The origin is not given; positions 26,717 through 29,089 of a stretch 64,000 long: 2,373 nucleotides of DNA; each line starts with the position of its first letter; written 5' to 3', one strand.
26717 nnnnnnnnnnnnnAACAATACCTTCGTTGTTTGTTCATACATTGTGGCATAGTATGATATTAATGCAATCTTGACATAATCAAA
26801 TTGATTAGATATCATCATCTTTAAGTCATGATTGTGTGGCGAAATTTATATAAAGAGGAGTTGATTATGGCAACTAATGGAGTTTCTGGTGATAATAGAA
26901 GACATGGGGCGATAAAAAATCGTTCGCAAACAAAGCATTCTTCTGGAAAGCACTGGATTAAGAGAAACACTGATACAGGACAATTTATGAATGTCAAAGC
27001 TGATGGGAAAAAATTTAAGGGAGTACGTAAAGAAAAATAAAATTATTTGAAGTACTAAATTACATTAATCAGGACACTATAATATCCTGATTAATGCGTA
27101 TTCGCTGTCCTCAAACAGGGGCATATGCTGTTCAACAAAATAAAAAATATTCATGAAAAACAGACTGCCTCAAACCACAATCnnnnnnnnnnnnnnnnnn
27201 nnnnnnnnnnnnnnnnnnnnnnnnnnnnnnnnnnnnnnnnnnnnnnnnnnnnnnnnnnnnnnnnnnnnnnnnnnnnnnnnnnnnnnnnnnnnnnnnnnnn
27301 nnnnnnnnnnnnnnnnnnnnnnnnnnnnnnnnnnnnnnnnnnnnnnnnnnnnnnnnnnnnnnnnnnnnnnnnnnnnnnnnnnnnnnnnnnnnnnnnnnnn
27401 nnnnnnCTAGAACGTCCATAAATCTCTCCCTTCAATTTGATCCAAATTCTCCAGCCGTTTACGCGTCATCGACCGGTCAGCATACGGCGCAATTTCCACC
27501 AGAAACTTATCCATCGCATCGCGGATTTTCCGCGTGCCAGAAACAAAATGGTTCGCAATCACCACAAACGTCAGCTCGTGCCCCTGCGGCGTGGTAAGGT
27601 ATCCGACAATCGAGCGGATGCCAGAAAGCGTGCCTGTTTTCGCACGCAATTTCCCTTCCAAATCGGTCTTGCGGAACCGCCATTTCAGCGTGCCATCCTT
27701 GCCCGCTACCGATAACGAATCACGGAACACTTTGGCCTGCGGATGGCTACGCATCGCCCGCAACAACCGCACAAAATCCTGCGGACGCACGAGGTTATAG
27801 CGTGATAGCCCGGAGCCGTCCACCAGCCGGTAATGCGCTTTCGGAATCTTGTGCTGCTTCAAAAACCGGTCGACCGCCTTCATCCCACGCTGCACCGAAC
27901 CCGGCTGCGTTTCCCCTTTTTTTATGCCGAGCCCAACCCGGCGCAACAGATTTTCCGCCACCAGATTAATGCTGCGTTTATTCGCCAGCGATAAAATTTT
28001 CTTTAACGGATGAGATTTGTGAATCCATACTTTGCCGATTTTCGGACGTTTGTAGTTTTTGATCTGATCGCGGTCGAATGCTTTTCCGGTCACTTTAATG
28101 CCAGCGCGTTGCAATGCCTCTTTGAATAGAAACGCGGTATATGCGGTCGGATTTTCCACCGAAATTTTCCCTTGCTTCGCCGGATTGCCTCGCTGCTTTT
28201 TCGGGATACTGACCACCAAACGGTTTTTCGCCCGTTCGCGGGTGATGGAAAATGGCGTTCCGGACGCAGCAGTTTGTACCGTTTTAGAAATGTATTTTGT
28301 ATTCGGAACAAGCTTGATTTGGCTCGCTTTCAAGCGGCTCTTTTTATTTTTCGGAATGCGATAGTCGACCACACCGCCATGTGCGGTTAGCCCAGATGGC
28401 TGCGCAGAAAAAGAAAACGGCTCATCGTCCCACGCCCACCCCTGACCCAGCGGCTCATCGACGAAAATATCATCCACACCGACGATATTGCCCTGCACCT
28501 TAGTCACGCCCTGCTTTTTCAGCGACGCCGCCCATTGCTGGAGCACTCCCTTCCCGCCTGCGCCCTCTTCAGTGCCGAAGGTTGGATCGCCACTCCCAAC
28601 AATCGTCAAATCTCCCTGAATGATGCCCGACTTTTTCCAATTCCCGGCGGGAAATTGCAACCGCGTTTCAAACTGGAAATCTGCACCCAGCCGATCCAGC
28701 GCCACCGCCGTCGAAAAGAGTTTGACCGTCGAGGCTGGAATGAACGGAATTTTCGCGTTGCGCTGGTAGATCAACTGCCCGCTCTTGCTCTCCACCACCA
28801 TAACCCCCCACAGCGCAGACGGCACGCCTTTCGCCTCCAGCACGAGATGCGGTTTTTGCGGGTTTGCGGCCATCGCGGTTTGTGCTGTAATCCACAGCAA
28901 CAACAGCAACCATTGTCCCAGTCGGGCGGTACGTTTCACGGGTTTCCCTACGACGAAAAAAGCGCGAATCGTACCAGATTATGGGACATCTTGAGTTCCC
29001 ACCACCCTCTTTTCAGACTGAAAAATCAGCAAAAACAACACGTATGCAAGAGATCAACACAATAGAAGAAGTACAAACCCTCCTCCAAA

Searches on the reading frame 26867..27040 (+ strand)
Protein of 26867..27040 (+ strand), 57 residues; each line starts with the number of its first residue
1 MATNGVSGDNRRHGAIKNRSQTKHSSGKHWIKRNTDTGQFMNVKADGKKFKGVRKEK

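Call 13: search_protein_families(library=pfam, proteins=[window:26867-27040:+], max_evalue=1)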
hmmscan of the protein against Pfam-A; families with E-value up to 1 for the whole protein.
window:26867-27040:+ (57 aa): 0 families

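Call 19: find_homologous_proteins(query=window:26867-27040:+)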
Query window:26867-27040:+ (57 aa): 174 proteins with E <= 0.001 among 174 candidates; the best 120 are listed.
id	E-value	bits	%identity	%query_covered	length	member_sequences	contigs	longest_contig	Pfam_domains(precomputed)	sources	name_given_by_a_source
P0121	5.6e-30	119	100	100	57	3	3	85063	-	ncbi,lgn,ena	-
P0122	6.4e-27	109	89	98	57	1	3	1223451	-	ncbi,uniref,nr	ncbi:hypothetical protein OO007_00855 [Cocleimonas sp. KMM 6892]|uniref:hypothetical protein n=1 Tax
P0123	2.1e-26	108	88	100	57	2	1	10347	-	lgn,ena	-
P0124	2.8e-25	104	81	100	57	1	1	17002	-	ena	-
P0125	3.5e-25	104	84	100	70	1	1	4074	-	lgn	-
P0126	1.3e-24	102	84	100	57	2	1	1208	-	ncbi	-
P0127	1.3e-23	99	82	100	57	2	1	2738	-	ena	-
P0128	1.1e-22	96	79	100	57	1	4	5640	-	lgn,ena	-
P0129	1.4e-22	96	81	100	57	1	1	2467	-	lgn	-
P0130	9.0e-20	87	77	100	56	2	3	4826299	-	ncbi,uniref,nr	ncbi:hypothetical protein [Alkalimarinus coralli]|uniref:hypothetical protein n=1 Tax=Alkalimarinus 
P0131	2.0e-19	86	75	100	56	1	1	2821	-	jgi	jgi:hypothetical protein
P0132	4.0e-19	85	72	100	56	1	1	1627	-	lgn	-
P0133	5.8e-19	84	74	100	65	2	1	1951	-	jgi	jgi:hypothetical protein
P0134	7.7e-19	84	74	100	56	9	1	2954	-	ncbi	-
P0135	1.1e-18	84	72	100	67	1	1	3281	-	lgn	-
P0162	5.4e-17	78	66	98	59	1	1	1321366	-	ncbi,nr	ncbi:hypothetical protein GZH53_17370 [Flavihumibacter sp. R14]|nr:hypothetical protein [Flavihumiba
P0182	3.9e-16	76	68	98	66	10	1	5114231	-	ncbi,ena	ncbi:hypothetical protein [Labilibaculum euxinus]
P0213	2.6e-15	73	67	100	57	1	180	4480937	-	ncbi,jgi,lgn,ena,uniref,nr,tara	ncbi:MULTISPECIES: hypothetical protein [Alteromonas]|jgi:hypothetical protein|uniref:Uncharacterize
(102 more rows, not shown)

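Call 21: find_encoding_contigs(protein=P0213, flank=6000, max_places=5)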
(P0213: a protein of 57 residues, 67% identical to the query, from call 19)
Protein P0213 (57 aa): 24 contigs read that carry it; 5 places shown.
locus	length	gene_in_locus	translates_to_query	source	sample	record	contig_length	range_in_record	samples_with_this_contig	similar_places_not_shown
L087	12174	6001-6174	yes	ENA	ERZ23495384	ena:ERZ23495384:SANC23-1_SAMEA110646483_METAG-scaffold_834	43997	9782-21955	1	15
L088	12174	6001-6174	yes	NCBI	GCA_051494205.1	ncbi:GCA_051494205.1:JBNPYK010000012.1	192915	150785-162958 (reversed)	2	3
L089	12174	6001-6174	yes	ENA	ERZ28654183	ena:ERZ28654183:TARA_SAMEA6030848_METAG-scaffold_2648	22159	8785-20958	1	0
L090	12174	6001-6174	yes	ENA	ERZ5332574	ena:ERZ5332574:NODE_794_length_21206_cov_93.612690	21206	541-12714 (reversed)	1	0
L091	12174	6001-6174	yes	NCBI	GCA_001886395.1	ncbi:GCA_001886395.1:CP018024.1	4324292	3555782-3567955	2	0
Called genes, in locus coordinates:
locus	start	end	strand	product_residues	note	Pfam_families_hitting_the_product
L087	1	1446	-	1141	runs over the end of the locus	PF13643:DUF4145 (faint), PF04313:HSDR_N (faint), PF00271:Helicase_C (faint), PF04851:ResIII, PF00270:DEAD, PF18766:SWI2_SNF2, PF08463:EcoEI_R_C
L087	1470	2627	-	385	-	PF01420:Methylase_S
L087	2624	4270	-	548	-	PF12161:HsdM_N, PF02384:N6_Mtase, PF07669:Eco57I (weak)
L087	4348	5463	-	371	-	PF01381:HTH_3, PF06114:Peptidase_M78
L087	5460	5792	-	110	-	-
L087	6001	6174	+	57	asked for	-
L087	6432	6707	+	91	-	PF14452:Multi_ubiq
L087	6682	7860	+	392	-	PF20590:DUF6791, PF00899:ThiF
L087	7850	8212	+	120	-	PF20137:BubE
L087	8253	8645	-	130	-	-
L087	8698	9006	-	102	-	-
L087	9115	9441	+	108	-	-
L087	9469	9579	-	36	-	-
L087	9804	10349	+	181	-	-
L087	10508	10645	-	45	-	-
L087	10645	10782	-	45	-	-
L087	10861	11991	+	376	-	-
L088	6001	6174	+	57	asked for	-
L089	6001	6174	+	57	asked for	-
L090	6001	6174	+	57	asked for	-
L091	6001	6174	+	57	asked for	-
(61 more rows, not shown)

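Call 22: find_encoding_contigs(protein=P0162, flank=6000, max_places=2)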
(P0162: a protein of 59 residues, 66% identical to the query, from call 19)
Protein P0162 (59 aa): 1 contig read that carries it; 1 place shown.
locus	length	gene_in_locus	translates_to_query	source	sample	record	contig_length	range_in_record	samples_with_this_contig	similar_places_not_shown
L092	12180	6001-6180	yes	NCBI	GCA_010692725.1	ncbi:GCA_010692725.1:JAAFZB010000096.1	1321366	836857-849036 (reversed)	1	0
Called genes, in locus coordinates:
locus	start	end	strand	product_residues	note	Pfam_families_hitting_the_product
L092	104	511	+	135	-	-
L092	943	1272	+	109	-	PF08761:dUTPase_2 (weak), PF12643:MazG-like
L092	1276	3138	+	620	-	PF04851:ResIII (faint), PF09848:SLFN-g3_helicase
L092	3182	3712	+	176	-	-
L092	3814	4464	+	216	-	-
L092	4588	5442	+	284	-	-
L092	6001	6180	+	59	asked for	-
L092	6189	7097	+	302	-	-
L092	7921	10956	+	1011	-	-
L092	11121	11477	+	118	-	-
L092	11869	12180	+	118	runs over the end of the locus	-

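Call 23: find_encoding_contigs(protein=P0182, flank=6000, max_places=2)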
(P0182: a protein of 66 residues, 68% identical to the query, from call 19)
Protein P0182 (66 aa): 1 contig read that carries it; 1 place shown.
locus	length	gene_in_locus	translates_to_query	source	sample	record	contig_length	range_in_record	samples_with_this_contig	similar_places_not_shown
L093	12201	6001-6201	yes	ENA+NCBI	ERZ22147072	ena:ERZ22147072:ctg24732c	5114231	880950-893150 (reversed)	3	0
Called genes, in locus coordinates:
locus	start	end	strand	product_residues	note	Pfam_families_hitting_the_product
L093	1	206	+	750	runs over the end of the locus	PF04471:Mrr_cat, PF20720:nSTAND3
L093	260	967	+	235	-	-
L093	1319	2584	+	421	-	PF13102:Phage_int_SAM_5, PF00589:Phage_integrase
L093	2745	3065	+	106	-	-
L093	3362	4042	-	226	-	-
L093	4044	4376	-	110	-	-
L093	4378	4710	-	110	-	-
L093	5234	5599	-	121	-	PF12844:HTH_19, PF13560:HTH_31 (weak), PF01381:HTH_3, PF13413:HTH_25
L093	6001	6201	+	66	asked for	-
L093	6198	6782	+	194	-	PF07411:DUF1508, PF14452:Multi_ubiq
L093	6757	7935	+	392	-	PF20590:DUF6791, PF00899:ThiF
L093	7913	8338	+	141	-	PF20137:BubE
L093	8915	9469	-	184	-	PF13563:2_5_RNA_ligase2 (weak)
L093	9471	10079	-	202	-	PF18153:Cap15_CD_rec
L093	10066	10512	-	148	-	-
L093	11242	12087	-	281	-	-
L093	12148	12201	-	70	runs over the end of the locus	-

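Call 26: search_protein_families(library=phrogs, proteins=[window:26867-27040:+], max_evalue=0.1)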
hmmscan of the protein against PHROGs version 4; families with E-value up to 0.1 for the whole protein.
window:26867-27040:+ (57 aa): 1 family
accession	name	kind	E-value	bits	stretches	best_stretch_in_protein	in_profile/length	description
phrog_12550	-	unknown function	1.4e-16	61.4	1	1-57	1-56/56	-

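Call 27: find_related_loci(query=A2, collection=viral_contigs, flank=8000)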
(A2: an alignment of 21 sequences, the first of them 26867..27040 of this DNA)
Query A2 (57 aa) in viral_contigs; peptide patterns used: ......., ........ (x = any residue, [..] = any of these).
115 stretches matched a pattern; 63 encode a relative of the query (tblastn E <= 1e-3); 63 distinct loci.
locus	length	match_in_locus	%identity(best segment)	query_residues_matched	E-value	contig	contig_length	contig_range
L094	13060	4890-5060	61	1-57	2e-19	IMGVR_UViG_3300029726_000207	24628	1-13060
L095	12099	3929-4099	61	1-57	2e-19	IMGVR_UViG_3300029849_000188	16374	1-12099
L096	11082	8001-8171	60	1-57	4e-19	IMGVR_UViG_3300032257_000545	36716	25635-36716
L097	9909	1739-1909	60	1-57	4e-19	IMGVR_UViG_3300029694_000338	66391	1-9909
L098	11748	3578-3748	60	1-57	4e-19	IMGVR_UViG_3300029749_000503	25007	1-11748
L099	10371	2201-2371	60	1-57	4e-19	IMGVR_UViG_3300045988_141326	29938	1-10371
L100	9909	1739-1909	60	1-57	4e-19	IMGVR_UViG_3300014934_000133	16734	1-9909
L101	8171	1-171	60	1-57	4e-19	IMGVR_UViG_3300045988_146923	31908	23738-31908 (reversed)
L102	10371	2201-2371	60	1-57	4e-19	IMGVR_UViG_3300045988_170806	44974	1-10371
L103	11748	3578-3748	60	1-57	4e-19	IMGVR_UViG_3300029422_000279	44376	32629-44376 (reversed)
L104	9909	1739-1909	60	1-57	4e-19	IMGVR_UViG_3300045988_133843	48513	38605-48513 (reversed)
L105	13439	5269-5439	60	1-57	4e-19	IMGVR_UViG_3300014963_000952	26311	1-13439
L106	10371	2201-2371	60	1-57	4e-19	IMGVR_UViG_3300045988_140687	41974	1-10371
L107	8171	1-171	60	1-57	4e-19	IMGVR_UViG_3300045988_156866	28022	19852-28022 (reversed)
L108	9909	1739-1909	60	1-57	4e-19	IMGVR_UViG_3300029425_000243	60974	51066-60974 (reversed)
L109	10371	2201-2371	60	1-57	4e-19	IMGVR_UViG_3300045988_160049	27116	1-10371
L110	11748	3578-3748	60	1-57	4e-19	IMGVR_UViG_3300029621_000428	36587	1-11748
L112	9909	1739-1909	60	1-57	4e-19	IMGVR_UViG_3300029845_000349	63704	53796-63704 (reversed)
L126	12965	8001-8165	55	1-56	2e-16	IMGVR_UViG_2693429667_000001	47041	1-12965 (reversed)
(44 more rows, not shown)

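Call 28: find_related_loci(query=A2, collection=metagenome_contigs, flank=8000)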
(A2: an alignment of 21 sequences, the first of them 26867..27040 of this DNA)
Query A2 (57 aa) in metagenome_contigs; peptide patterns used: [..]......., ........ (x = any residue, [..] = any of these).
600 stretches matched a pattern (row limit reached: there are more); 513 encode a relative of the query (tblastn E <= 1e-3); the best 80 are kept; 80 distinct loci.
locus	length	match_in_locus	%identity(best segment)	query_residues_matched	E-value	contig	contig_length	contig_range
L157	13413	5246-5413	77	1-57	2e-24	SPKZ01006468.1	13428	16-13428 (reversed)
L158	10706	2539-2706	77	1-57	2e-24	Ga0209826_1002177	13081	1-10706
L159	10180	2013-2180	75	1-57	5e-24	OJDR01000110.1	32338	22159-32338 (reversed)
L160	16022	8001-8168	72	1-57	2e-23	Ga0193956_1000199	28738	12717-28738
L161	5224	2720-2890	71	1-57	1e-22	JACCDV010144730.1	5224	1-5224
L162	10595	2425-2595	69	1-57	8e-22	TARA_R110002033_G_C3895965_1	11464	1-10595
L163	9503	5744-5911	68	1-57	2e-21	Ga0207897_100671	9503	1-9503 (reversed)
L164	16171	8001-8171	69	1-57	8e-21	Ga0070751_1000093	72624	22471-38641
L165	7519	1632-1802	67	1-57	1e-20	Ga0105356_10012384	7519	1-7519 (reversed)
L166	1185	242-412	63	1-57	2e-20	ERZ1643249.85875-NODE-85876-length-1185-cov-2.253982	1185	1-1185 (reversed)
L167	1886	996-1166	60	1-57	3e-20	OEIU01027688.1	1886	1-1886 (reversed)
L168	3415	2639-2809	63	1-57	5e-20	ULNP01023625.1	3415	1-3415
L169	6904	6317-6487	63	1-57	5e-20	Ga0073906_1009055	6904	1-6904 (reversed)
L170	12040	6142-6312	63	1-57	5e-20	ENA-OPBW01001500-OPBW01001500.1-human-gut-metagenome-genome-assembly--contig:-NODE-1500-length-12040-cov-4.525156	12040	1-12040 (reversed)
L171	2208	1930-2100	63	1-57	5e-20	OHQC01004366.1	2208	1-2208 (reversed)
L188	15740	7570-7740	61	1-57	2e-19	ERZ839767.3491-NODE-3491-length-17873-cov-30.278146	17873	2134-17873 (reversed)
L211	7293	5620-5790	61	1-57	3e-19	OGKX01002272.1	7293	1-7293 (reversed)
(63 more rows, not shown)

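Call 31: search_protein_families(library=pfam, proteins=[L109:2416-3150:-, L112:1116-1676:+, L110:2010-2921:+, L188:6112-7374:+, L126:8168-8473:-, L188:10909-11643:+, L157:5788-6141:+, L165:515-1054:-, L163:4636-5514:-, L211:5852-7156:-], max_evalue=0.001)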
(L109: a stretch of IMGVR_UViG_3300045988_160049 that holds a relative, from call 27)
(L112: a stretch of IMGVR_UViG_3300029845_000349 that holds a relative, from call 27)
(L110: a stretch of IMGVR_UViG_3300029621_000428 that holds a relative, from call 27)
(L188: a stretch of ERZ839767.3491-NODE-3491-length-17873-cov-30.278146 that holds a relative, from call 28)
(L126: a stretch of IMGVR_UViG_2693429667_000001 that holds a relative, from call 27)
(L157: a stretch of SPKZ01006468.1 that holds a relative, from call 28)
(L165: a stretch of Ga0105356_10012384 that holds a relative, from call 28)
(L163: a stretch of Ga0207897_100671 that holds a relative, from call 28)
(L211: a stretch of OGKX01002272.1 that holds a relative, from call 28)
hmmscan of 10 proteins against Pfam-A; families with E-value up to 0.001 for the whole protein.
L109:2416-3150:- (244 aa): 0 families

L112:1116-1676:+ (186 aa): 1 family
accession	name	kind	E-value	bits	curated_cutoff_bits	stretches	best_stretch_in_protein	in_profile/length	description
PF13676.11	TIR_2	-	1.1e-06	29.6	28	1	45-146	1-98/122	TIR domain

L110:2010-2921:+ (303 aa): 1 family
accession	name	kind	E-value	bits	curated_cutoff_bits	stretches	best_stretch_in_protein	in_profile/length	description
PF00656.27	Peptidase_C14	-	3.5e-19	69.8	21.4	1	2-183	2-196/233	Caspase domain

L188:6112-7374:+ (420 aa): 1 family
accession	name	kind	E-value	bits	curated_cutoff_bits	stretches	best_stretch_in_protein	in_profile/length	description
PF01420.25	Methylase_S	-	8.8e-19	68.8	22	2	226-398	2-164/168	Type I restriction modification DNA specificity domain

L126:8168-8473:- (101 aa): 2 families
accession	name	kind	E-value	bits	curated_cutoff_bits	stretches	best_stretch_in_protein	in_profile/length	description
PF10263.15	SprT-like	-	1.9e-05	24.9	25.6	1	23-69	31-86/108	SprT-like family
PF06114.19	Peptidase_M78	-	0.00031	21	22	1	3-69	6-71/123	IrrE N-terminal-like domain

L188:10909-11643:+ (244 aa): 3 families
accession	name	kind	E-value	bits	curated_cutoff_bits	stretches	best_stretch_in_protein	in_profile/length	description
PF01863.23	YgjP-like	-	6.2e-56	190.1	26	1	27-238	1-206/207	YgjP-like, metallopeptidase domain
PF08325.16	WLM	-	2.5e-06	28.1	26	1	194-226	79-111/190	WLM domain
PF10263.15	SprT-like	-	1.7e-05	25.1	25.6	1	163-210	21-73/108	SprT-like family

L157:5788-6141:+ (117 aa): 1 family
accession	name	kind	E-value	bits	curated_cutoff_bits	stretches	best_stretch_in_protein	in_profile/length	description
PF07411.17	DUF1508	-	5.4e-41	138.7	22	2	62-109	1-48/48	Domain of unknown function (DUF1508)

L165:515-1054:- (179 aa): 1 family
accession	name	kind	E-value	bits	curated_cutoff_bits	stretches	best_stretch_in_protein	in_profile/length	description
PF06114.19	Peptidase_M78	-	2e-23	83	22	1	34-170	3-122/123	IrrE N-terminal-like domain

L163:4636-5514:- (292 aa): 1 family
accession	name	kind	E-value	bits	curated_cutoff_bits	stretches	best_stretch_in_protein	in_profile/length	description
PF13280.12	WYL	-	1.6e-11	44.5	21.8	1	121-187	2-68/70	WYL domain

L211:5852-7156:- (434 aa): 9 families
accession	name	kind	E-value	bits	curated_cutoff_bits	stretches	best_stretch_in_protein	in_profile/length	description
PF00158.32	Sigma54_activat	-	6.1e-64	215.2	20.2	1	134-297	4-167/168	Sigma-54 interaction domain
PF14532.12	Sigma54_activ_2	-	6.9e-22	78.6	25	1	134-302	3-138/138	Sigma-54 interaction domain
PF25601.1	AAA_lid_14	-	1e-18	67.4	27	1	303-373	1-71/87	AAA+ ATPase lid domain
PF00072.30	Response_reg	-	8e-17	61.9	30.2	1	3-113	1-110/111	Response regulator receiver domain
PF02954.25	HTH_8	-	7.5e-13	48.4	22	1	393-430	5-42/42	Bacterial regulatory protein, Fis family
PF07728.20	AAA_5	-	9.2e-07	29.4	22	1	154-274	1-124/139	AAA domain (dynein-related subfamily)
PF18024.7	HTH_50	-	7.4e-06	26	27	1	392-432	10-49/50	Helix-turn-helix domain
PF00004.35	AAA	-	1.4e-05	26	21.2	1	155-286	1-125/131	ATPase family associated with various cellular activities (AAA)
PF07724.20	AAA_2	-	0.00014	22.4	27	1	155-284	6-136/166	AAA domain (Cdc48 subfamily)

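Call 46: predict_structure(alignment_id=A2)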
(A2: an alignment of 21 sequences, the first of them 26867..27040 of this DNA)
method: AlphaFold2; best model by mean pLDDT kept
length: 57 residues; sequences in the alignment: 21
mean_pLDDT: 75.3   pTM: 0.55
mean pLDDT of the five models: 75.3, 74.5, 73.3, 72.7, 67.3
residues with pLDDT >= 90: 3; 70-90: 37; 50-70: 8; < 50: 9
segments of 3 or more residues with pLDDT < 50: 1-9
pLDDT, mean of each block of 10 residues (from residue 1): 44 69 87 86 87 81
secondary structure, 60 per line:
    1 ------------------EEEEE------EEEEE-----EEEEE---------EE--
elements in order: E19-23 E30-34 E40-44

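Call 50: fold_search(model_id=the predicted structure, library=pdb)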
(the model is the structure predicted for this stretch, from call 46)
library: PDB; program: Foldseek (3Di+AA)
matches with E <= 10: 638; with E <= 0.001: 0
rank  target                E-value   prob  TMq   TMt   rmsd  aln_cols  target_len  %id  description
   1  1u2l_A                8.1e-01  0.57  0.44  0.10   3.0        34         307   12  Crystal structure of the C-terminal domain from the catalase-peroxidase KatG of Escherichia coli (P1) (released 2004-10-05)
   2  8cty_E                9.3e-01  0.25  0.34  0.17   4.1        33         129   12  12-mer DNA structure of ExBIM bound to RNase-H (released 2022-08-31)
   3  3ut2_A                1.2e+00  0.51  0.43  0.04   1.9        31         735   13  Crystal Structure of Fungal MagKatG2 (released 2012-07-25)
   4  5cjh_A                1.3e+00  0.51  0.43  0.04   1.9        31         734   13  Crystal Structure of Eukaryotic Oxoiron MagKatG2 at pH 8.5 (released 2015-09-02)
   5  5whs_A                1.4e+00  0.47  0.44  0.04   2.1        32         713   12  Crystal structure of the catalase-peroxidase from Neurospora crassa at 2.6 A (released 2018-01-17)
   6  5l9u_R                1.4e+00  0.28  0.34  0.06   2.3        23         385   26  Model of human Anaphase-promoting complex/Cyclosome (APC/C-CDH1) with a cross linked Ubiquitin variant-substrate-UBE2C (released 2016-09-14)
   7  7abw_B                1.4e+00  0.16  0.30  0.05   5.2        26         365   23  Crystal structure of siderophore reductase FoxB (released 2021-09-01)
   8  5lcw_Q                1.4e+00  0.11  0.32  0.06  10.5        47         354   15  Cryo-EM structure of the Anaphase-promoting complex/Cyclosome, in complex with the Mitotic checkpoint complex (APC/C-M (released 2016-08-10)
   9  9g33_UO               1.4e+00  0.10  0.32  0.04  11.0        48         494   17  Stalled 90S - Utp23-Krr1-deltaC3 (released 2025-06-18)
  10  3ut2_B                1.5e+00  0.41  0.42  0.04   2.1        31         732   13  Crystal Structure of Fungal MagKatG2 (released 2012-07-25)
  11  5cjh_B                1.5e+00  0.41  0.42  0.04   2.1        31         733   13  Crystal Structure of Eukaryotic Oxoiron MagKatG2 at pH 8.5 (released 2015-09-02)
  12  3vgz_C                1.5e+00  0.15  0.32  0.06   9.9        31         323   19  Crystal structure of E. coli YncE (released 2011-11-16)
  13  2d9t_MODEL_1_A        1.5e+00  0.02  0.19  0.12  12.3        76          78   17  Solution structure of the Tudor domain of Tudor domain containing protein 3 from mouse (released 2006-06-13)
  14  5v4o_A                1.6e+00  0.60  0.47  0.04   1.8        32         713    9  Crystal structure of the D141A/Q233E/N240D variant of catalase-peroxidase from B. pseudomallei (released 2017-04-26)
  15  6cc6_A                1.6e+00  0.60  0.47  0.04   1.8        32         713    9  Crystal structure of the W202F variant of catalase-peroxidase from B. pseudomallei (released 2018-02-14)
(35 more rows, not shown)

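Call 90: search_protein_representatives(alignment_id=A2)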
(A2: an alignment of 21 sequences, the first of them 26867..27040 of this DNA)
Query: 21 sequences, 57 profile positions. Proteins with E-value up to 0.001 (for the whole library): 1214; up to 1e-10: 391; up to 1e-30: 0. The best 150 are listed.
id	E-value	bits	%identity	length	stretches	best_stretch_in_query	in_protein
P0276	3.6e-28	113.7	-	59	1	1-57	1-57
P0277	1.8e-25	105.1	-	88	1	1-57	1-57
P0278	2.3e-25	104.7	-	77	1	1-57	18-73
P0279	4.2e-25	103.9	-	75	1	1-57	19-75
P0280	4.9e-25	103.7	-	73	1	1-57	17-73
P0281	6.8e-25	103.2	-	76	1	1-57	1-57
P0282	1.4e-24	102.2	-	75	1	1-57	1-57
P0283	1.7e-24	102.0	-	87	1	1-57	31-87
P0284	3.0e-24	101.2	-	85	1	1-57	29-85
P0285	3.5e-24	101.0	-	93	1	1-55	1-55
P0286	4.2e-24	100.7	-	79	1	1-56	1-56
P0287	4.4e-24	100.7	-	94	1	1-57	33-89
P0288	6.2e-24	100.2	-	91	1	1-57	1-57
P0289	9.7e-24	99.5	-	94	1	1-56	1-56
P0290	2.3e-23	98.4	-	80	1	1-57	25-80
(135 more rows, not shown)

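Call 91: search_protein_families(library=padloc, proteins=[window:26867-27040:+, P0213, P0182, P0162], max_evalue=0.1)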
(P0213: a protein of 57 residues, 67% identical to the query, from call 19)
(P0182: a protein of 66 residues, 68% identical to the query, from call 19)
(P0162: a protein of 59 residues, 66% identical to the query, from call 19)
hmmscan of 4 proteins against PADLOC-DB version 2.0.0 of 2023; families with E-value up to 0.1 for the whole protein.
window:26867-27040:+ (57 aa): 1 family
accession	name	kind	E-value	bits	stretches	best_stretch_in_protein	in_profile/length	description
PDLC05010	PDC-S38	-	4.8e-28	95.3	1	1-57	1-57/57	-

P0213 (57 aa): 1 family
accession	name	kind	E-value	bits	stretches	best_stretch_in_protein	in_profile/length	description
PDLC05010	PDC-S38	-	2e-31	106.1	1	1-57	1-57/57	-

P0182 (66 aa): 1 family
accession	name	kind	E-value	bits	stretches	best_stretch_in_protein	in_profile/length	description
PDLC05010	PDC-S38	-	3.4e-33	111.8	1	1-57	1-57/57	-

P0162 (59 aa): 1 family
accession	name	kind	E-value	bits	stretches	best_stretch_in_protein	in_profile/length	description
PDLC05010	PDC-S38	-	5.1e-34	114.4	1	1-56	1-56/57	-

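Call 92: search_protein_families(library=ncbifam, proteins=[window:26867-27040:+, P0213, P0182, P0162], max_evalue=0.1)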
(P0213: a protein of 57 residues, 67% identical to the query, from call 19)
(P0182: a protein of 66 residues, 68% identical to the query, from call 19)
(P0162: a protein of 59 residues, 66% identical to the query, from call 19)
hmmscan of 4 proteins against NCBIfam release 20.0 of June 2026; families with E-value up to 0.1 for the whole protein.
window:26867-27040:+ (57 aa): 0 families

P0213 (57 aa): 0 families

P0182 (66 aa): 0 families

P0162 (59 aa): 0 families

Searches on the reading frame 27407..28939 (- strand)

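Call 13: search_protein_families(library=pfam, proteins=[window:27407-28939:-], max_evalue=1)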
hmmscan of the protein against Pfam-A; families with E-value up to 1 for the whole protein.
window:27407-28939:- (510 aa): 4 families
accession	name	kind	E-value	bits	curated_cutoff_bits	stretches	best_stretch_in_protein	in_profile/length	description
PF02113.21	Peptidase_S13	-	2.9e-95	320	22.8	1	39-480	14-441/444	D-Ala-D-Ala carboxypeptidase 3 (S13) family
PF13354.11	Beta-lactamase2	-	2.1e-05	24.4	22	1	311-461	74-213/214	Beta-lactamase enzyme family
PF00905.27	Transpeptidase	-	0.087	12.4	22.1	0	58-83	32-57/299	Penicillin binding protein transpeptidase domain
PF00768.25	Peptidase_S11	-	0.11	12.4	27.6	1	46-84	15-53/239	D-alanyl-D-alanine carboxypeptidase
